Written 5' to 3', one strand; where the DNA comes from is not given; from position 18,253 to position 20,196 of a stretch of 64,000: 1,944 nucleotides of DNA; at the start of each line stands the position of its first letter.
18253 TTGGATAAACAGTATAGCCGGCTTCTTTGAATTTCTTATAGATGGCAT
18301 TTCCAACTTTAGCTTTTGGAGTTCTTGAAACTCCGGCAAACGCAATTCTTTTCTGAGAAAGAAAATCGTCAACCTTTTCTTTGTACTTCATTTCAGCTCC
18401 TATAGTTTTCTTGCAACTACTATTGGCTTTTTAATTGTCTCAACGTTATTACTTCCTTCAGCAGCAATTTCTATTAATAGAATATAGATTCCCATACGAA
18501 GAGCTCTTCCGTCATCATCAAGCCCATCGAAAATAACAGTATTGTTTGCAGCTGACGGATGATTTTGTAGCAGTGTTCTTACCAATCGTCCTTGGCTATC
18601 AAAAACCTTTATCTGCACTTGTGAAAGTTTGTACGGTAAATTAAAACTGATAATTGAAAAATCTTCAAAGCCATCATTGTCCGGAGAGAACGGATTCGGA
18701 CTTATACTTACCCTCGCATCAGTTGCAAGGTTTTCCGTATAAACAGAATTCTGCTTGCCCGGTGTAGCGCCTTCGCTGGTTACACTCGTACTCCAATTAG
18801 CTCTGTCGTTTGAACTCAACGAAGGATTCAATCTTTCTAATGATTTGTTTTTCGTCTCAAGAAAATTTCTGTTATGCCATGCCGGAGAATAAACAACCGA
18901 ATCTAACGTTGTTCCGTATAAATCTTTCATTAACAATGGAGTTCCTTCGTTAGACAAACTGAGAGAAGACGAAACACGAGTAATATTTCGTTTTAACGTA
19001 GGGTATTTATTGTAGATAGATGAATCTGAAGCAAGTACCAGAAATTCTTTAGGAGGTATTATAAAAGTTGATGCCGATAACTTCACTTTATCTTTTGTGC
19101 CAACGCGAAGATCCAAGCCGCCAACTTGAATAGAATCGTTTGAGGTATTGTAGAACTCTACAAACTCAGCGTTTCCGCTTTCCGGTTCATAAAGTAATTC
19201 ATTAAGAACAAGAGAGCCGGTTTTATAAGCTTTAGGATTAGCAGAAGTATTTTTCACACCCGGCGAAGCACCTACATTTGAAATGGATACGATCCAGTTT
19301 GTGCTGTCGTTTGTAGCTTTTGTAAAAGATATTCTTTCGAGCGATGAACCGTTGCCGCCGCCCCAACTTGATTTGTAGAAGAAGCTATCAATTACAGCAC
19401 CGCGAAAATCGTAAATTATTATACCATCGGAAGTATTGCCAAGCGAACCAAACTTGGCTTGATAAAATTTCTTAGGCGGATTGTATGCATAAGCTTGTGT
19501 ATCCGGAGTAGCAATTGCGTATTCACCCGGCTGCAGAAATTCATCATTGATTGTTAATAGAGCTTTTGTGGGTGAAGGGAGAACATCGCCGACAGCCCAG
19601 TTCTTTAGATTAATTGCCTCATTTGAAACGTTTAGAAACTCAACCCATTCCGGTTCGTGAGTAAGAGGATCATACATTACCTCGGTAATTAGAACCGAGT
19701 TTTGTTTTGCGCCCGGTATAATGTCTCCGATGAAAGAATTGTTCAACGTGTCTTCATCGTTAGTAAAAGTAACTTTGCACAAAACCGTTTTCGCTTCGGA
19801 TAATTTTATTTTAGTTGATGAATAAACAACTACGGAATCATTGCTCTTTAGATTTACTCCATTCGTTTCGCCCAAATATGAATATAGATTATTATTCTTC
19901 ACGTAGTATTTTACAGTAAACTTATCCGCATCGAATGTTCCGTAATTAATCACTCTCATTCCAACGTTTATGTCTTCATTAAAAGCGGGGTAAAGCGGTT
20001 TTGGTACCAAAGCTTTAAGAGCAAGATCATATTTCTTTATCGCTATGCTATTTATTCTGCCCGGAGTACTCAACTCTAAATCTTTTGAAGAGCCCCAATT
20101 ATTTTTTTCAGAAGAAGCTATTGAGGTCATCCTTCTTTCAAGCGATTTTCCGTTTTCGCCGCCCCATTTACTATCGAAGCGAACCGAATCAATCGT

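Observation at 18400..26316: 8-kb gene for a 2638-aa T9SS cargo built from ten lamin-tail domains alternating with CARDB-like Ig domains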

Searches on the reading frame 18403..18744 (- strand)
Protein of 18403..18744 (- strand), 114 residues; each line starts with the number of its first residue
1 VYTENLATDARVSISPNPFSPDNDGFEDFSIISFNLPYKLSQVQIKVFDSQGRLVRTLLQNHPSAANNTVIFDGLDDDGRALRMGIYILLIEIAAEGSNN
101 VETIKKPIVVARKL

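Call 8: search_protein_families(library=pfam, proteins=[window:18403-18744:-], max_evalue=1)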
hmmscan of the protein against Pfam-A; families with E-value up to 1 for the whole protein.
seq(114 aa): 5 families
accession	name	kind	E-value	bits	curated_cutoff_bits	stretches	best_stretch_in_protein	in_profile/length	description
PF13860.13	FlgD_ig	-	6.4e-08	32.9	27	1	32-88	12-70/79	FlgD Ig-like domain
PF13585.12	CHU_C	-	3.3e-07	30.8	27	1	16-97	4-76/86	CHU_C Type IX secretion signal domain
PF18962.6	Por_Secre_tail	-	0.0013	19.4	27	1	31-93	11-64/75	Secretion system C-terminal sorting domain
PF10029.15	DUF2271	-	0.032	14.4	27.3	1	68-100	77-109/136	Predicted periplasmic protein (DUF2271)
PF23054.1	UBA_N4BP1_C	-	0.077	13.2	27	1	46-65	16-35/47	N4BP1, C-terminal UBA domain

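Call 10: search_protein_families(library=ncbifam, proteins=[window:18403-18744:-], max_evalue=10)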
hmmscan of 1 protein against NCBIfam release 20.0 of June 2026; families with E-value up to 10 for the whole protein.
seq(114 aa): 9 families
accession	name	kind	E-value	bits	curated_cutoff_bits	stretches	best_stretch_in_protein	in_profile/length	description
NF033707.1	T9SS_sortase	equivalog_domain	9.4e-09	33.5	420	1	10-106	997-1091/1095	type IX secretion system sortase PorU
NF005176.1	PRK06655.1-1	equivalog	3.4e-07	30.4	230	1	32-103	88-159/197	flagellar hook assembly protein FlgD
NF009276.0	PRK12633.1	equivalog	6.3e-06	26.1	383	1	33-101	121-189/234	flagellar basal body rod modification protein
TIGR04183.1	Por_Secre_tail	domain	1.6e-05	24.8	23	1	15-94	2-61/72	T9SS type A sorting domain-containing protein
NF053608.1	Lsa66_OmpA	equivalog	0.0018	16.8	700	1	9-82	360-437/581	fibronectin-binding adhesin Lsa66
TIGR04131.1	Bac_Flav_CTERM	domain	0.0022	18.1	35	1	16-61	4-47/85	T9SS type B sorting domain-containing protein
NF052323.1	T9SSA_dep_M6i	equivalog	0.0023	15.9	600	1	28-108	967-1041/1043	T9SS-dependent M6-like inactivated metalloprotease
NF009453.0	PRK12813.1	equivalog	0.018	14.6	264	1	42-97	125-177/223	flagellar basal body rod modification protein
NF052228.1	T9SS_PorZ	equivalog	0.068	11.6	260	1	10-100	671-747/757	type IX secretion system anionic LPS delivery protein PorZ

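Call 66: search_solved_structures(query=A5, max_evalue=10, show_alignments=3)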
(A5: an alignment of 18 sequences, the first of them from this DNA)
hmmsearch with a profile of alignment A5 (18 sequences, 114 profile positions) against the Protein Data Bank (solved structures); distinct sequences matched with E-value up to 10: 6.
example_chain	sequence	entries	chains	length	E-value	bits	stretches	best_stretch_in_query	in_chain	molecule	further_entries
3osv_A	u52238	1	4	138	0.00015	24.9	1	32-87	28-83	Flagellar basal-body rod modification protein FlgD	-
7eh9_A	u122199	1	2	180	0.0012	22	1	34-97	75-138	Basal-body rod modification protein FlgD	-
7bhq_A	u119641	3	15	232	0.0018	21.4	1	34-97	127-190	Basal-body rod modification protein FlgD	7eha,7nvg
3c12_A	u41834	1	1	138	0.035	17.3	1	42-92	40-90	Flagellar protein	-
1rmv_A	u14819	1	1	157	0.12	15.6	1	14-100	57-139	RIBGRASS MOSAIC VIRUS COAT PROTEIN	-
6xi3_AAA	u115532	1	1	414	0.14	15.3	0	39-65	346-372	Large adhesion protein (Lap) involved in biofilm formation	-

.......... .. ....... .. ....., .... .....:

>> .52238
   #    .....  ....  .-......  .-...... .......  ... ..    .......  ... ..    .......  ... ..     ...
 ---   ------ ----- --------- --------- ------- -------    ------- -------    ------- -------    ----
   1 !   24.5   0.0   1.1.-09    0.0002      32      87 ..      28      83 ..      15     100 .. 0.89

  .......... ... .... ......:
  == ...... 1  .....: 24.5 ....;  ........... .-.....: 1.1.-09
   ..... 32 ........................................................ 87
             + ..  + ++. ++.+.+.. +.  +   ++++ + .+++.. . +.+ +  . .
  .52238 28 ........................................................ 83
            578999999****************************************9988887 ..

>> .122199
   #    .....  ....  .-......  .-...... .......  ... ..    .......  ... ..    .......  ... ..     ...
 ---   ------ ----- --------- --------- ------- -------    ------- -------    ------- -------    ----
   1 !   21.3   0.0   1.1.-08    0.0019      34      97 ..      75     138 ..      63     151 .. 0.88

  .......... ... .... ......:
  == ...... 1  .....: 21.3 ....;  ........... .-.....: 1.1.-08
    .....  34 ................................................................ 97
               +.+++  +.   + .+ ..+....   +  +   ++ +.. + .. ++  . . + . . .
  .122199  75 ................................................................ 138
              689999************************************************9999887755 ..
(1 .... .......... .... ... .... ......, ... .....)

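Call 80: search_protein_families(library=pfam, alignment_id=A5, max_evalue=0.01)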
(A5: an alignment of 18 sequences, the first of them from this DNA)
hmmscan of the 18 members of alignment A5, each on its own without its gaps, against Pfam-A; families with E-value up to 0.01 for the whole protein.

A. member 1, seq(114 aa): 3 families
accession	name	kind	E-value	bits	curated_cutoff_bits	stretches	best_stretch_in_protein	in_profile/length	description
PF13860.13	FlgD_ig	-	6.4e-08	32.9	27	1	32-88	12-70/79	FlgD Ig-like domain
PF13585.12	CHU_C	-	3.3e-07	30.8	27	1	16-97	4-76/86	CHU_C Type IX secretion signal domain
PF18962.6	Por_Secre_tail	-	0.0013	19.4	27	1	31-93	11-64/75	Secretion system C-terminal sorting domain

B. families by the number of members that match (of 18 scanned): 4 families
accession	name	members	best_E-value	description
PF13860.13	FlgD_ig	18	9e-10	FlgD Ig-like domain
PF13585.12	CHU_C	18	7.4e-09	CHU_C Type IX secretion signal domain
PF18962.6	Por_Secre_tail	10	0.00066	Secretion system C-terminal sorting domain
PF10029.15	DUF2271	4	0.00032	Predicted periplasmic protein (DUF2271)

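Call 81: search_protein_families(library=ncbifam, alignment_id=A5, max_evalue=0.01)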
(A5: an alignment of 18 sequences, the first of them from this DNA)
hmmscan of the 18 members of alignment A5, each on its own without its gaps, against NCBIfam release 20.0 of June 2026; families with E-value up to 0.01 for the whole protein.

A. member 1, seq(114 aa): 7 families
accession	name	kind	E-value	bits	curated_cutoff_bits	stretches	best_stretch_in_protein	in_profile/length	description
NF033707.1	T9SS_sortase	equivalog_domain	9.4e-09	33.5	420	1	10-106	997-1091/1095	type IX secretion system sortase PorU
NF005176.1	PRK06655.1-1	equivalog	3.4e-07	30.4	230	1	32-103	88-159/197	flagellar hook assembly protein FlgD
NF009276.0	PRK12633.1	equivalog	6.3e-06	26.1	383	1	33-101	121-189/234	flagellar basal body rod modification protein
TIGR04183.1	Por_Secre_tail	domain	1.6e-05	24.8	23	1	15-94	2-61/72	T9SS type A sorting domain-containing protein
NF053608.1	Lsa66_OmpA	equivalog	0.0018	16.8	700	1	9-82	360-437/581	fibronectin-binding adhesin Lsa66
TIGR04131.1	Bac_Flav_CTERM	domain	0.0022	18.1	35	1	16-61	4-47/85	T9SS type B sorting domain-containing protein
NF052323.1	T9SSA_dep_M6i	equivalog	0.0023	15.9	600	1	28-108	967-1041/1043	T9SS-dependent M6-like inactivated metalloprotease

B. families by the number of members that match (of 18 scanned): 12 families
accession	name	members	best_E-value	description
NF033707.1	T9SS_sortase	18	9.4e-09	type IX secretion system sortase PorU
NF005176.1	PRK06655.1-1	18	1.1e-07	flagellar hook assembly protein FlgD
NF009276.0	PRK12633.1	17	1.2e-07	flagellar basal body rod modification protein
TIGR04183.1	Por_Secre_tail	17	1.6e-05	T9SS type A sorting domain-containing protein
NF053608.1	Lsa66_OmpA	16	4.8e-05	fibronectin-binding adhesin Lsa66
TIGR04131.1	Bac_Flav_CTERM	16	6e-05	T9SS type B sorting domain-containing protein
NF052323.1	T9SSA_dep_M6i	11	5.2e-05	T9SS-dependent M6-like inactivated metalloprotease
NF052228.1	T9SS_PorZ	10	6.4e-06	type IX secretion system anionic LPS delivery protein PorZ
NF009453.0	PRK12813.1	9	7.4e-05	flagellar basal body rod modification protein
NF009277.0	PRK12634.1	3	0.00034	flagellar basal body rod modification protein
NF038113.1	T9SSA_dep_M36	2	0.0029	T9SS-dependent M36 family metallopeptidase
NF009452.0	PRK12812.1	1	0.0047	flagellar basal body rod modification protein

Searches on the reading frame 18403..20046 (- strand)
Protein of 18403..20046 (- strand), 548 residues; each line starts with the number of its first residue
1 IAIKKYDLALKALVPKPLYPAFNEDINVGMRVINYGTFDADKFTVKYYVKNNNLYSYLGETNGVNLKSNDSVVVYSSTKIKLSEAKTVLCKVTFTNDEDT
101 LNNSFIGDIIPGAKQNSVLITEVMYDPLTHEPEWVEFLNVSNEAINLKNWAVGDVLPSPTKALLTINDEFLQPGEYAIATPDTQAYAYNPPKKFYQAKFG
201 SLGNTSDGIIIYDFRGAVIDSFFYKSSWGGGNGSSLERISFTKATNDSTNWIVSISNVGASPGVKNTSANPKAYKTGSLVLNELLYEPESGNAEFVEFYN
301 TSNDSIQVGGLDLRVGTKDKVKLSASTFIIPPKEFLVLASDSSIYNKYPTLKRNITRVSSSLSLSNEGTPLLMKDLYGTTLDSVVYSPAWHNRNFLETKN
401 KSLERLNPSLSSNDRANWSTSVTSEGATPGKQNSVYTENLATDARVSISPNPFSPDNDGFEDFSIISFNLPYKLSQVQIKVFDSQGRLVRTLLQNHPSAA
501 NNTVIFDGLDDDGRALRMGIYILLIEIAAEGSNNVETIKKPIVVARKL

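Call 46: find_related_loci(query=A3, collection=genome_contigs, flank=10000)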
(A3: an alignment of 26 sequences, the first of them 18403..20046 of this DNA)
Query A3 (548 aa) in genome_contigs; peptide patterns used: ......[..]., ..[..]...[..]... (x = any residue, [..] = any of these).
600 stretches matched a pattern (row limit reached: there are more); 536 encode a relative of the query (tblastn E <= 1e-3); the best 80 are kept; 80 distinct loci.
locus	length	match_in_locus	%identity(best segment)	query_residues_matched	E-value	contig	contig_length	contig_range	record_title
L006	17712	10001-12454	74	1-548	0e+0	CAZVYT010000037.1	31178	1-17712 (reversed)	MAG TPA_asm: uncultured Melioribacter sp. isolate binchicken_co266_133 genome assembly, contig: NODE_2466_length_31178_c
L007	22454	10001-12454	74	1-548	0e+0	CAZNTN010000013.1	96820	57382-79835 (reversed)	MAG TPA_asm: uncultured Melioribacter sp. isolate binchicken_co266_264 genome assembly, contig: NODE_518_length_96820_co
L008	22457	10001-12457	66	1-548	0e+0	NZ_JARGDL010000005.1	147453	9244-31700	Stygiobacter electus strain 09-Me 5, whole genome shotgun sequence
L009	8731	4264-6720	65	1-548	0e+0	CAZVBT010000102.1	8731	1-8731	MAG TPA_asm: uncultured Melioribacter sp. isolate binchicken_co23_43 genome assembly, contig: k141_1113600, whole genome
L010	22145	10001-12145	58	1-548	0e+0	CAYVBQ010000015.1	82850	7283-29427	MAG TPA_asm: uncultured Melioribacter sp. isolate SRP302447_co1_415 genome assembly, contig: NODE_977_length_82850_cov_4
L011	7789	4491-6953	56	1-548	0e+0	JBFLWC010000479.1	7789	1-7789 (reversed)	MAG: Bacteroidota bacterium isolate MAG022 MAG022_479, whole genome shotgun sequence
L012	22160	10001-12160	56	4-548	0e+0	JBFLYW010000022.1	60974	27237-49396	MAG: Bacteroidota bacterium isolate MAG095 MAG095_22, whole genome shotgun sequence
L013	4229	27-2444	54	1-548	0e+0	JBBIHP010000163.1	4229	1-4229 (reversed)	MAG: Ignavibacteria bacterium isolate RSS170216_bin_117 NODE_9528_length_4229_cov_4.637039, whole genome shotgun sequenc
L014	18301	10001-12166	55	1-548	0e+0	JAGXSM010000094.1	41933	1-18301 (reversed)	MAG: Melioribacter sp. isolate CROMO_A_200 c_000000423087, whole genome shotgun sequence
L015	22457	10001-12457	49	1-548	4e-179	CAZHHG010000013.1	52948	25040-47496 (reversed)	MAG TPA_asm: uncultured Melioribacter sp. isolate SRP278314_co1_185 genome assembly, contig: NODE_821_length_52948_cov_6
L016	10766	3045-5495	50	1-548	4e-179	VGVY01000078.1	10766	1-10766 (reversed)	MAG: Ignavibacteria bacterium isolate K_DeepCast_100m_m2_176 K_DeepCast_100m_m2_176_Ga0194127_10008773, whole genome sho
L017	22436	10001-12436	51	1-548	5e-177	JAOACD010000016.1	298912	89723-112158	MAG: Melioribacter sp. isolate SKW195 k141_1213047, whole genome shotgun sequence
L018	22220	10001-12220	50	4-548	2e-177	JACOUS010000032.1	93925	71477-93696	MAG: Ignavibacteriales bacterium isolate NC_groundwater_78_Ag_B-0.1um_38_923 GD18-4_B1_scaffold_520768, whole genome sho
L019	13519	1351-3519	50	6-548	2e-170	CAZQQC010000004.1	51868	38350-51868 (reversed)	MAG TPA_asm: uncultured Melioribacter sp. isolate SRP093762_co1_172 genome assembly, contig: NODE_401_length_51868_cov_1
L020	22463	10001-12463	50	1-548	2e-170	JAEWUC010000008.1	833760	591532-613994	MAG: Bacteroidetes bacterium isolate OH_SDB_17 k127_370027, whole genome shotgun sequence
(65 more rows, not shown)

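Call 50: predict_structure(alignment_id=A3)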
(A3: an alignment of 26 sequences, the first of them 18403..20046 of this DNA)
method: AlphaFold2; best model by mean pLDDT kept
length: 548 residues; sequences in the alignment: 26
mean_pLDDT: 87.3   pTM: 0.71
mean pLDDT of the five models: 87.3, 86.3, 86.0, 85.4, 81.4
residues with pLDDT >= 90: 267; 70-90: 246; 50-70: 33; < 50: 2
segments of 3 or more residues with pLDDT < 50: none
pLDDT, mean of each block of 10 residues (from residue 1): 88 93 93 95 94 90 92 94 93 92 94 93 91 94 94 75 93 95 89 89 71 93 80 88 88 88 85 86 94 93 89 86 86 93 90 76 87 88 92 81 89 87 90 79 78 73 80 83 90 74 80 83 89 83 76
secondary structure, 60 per line:
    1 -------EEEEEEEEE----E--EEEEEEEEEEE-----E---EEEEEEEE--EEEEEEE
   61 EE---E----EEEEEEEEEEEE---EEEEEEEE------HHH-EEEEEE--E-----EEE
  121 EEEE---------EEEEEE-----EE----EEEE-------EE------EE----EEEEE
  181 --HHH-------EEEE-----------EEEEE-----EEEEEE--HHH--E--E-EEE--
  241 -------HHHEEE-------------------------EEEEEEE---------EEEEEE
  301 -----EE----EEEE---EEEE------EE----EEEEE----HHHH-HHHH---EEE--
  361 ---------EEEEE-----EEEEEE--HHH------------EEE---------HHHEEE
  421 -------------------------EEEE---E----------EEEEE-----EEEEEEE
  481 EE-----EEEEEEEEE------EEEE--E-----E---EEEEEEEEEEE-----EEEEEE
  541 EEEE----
elements in order: E8-16 E24-34 E44-51 E54-62 E71-82 E86-93 E104-109 E118-124 E134-139 E151-154 E176-180 E193-196 E208-212 E218-223 E236-238 E251-253 E279-285 E295-300 E312-315 E319-322 E335-339 H344-347 H349-352 E356-358 E370-374 E380-385 E403-405 E418-420 E446-449 E464-468 E474-482 E488-496 E503-506 E519-529 E535-544

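Call 52: fold_search(model_id=the predicted structure, library=pdb)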
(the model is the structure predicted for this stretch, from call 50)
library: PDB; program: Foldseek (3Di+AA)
matches with E <= 10: 1900; with E <= 0.001: 135
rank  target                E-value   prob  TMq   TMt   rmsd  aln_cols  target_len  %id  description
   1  5xyr                  4.4e-10  1.00  0.18  0.08  24.3       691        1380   11  Crystal structure of a serine protease from Streptococcus species (released 2018-08-08)
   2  5xxz_B                1.8e-09  1.00  0.18  0.09  24.0       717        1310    9  Crystal structure of a serine protease from Streptococcus species (released 2018-08-08)
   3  7edd                  6.4e-09  1.00  0.18  0.08  24.1       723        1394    9  Crystal structure of a serine protease from Streptococcus pyogenes (released 2021-05-12)
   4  5xxz_A                8.7e-09  1.00  0.18  0.08  24.3       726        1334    9  Crystal structure of a serine protease from Streptococcus species (released 2018-08-08)
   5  5xya                  3.8e-08  1.00  0.18  0.09  24.3       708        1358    9  Crystal structure of a serine protease from Streptococcus species (released 2018-08-08)
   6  5i5k_B                6.0e-08  1.00  0.17  0.07  26.3       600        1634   10  Structure of complement C5 in complex with eculizumab (released 2016-03-16)
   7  5hcc_B                6.3e-08  1.00  0.17  0.15  26.1       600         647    9  Ternary complex of human Complement C5 with Ornithodoros moubata OmCI and Dermacentor andersoni RaCI3. (released 2016-03-30)
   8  5i5k_A                6.3e-08  1.00  0.17  0.07  26.4       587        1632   11  Structure of complement C5 in complex with eculizumab (released 2016-03-16)
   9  7ad7_B                6.7e-08  1.00  0.17  0.15  26.3       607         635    9  Crystal structure of human complement C5 in complex with the K8 bovine knob domain peptide. (released 2021-03-10)
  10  3km9_A                7.0e-08  1.00  0.17  0.08  26.9       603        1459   10  Structure of complement C5 in complex with the C-terminal beta-grasp domain of SSL7 (released 2009-12-01)
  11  3kls_A                1.1e-07  1.00  0.17  0.07  26.2       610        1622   10  Structure of complement C5 in complex with SSL7 (released 2009-11-24)
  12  6vjb                  1.2e-07  1.00  0.16  0.08  25.5       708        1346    8  Crystal structure of a catalytically inactive CXC Chemokine-degrading protease SpyCEP from Streptococcus pyogenes (released 2020-04-15)
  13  3kls_B                1.5e-07  1.00  0.17  0.08  26.2       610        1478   10  Structure of complement C5 in complex with SSL7 (released 2009-11-24)
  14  8uh2_A                1.5e-07  1.00  0.15  0.14  29.3       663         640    9  Complex of C3b with the inhibitor albicin (released 2024-05-08)
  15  8cml_E                1.6e-07  1.00  0.17  0.15  25.6       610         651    9  Cryo-EM structure of complement C5 in complex with nanobodies UNbC5-1 and UNbC5-2 (released 2023-09-27)
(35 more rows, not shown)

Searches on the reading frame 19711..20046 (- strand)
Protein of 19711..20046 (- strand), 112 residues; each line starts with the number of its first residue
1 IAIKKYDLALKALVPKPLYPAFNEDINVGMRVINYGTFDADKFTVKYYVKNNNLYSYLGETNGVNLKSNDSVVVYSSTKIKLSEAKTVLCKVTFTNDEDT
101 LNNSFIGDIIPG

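Call 8: search_protein_families(library=pfam, proteins=[window:19711-20046:-], max_evalue=1)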
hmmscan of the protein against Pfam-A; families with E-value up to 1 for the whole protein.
seq(112 aa): 2 families
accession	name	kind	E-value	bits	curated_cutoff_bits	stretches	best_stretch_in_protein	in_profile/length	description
PF07705.17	CARDB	-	0.0027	18.3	22.7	1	22-88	17-77/101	CARDB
PF03147.19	FDX-ACB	-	0.0052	17.6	31.1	1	43-109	12-77/94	Ferredoxin-fold anticodon binding domain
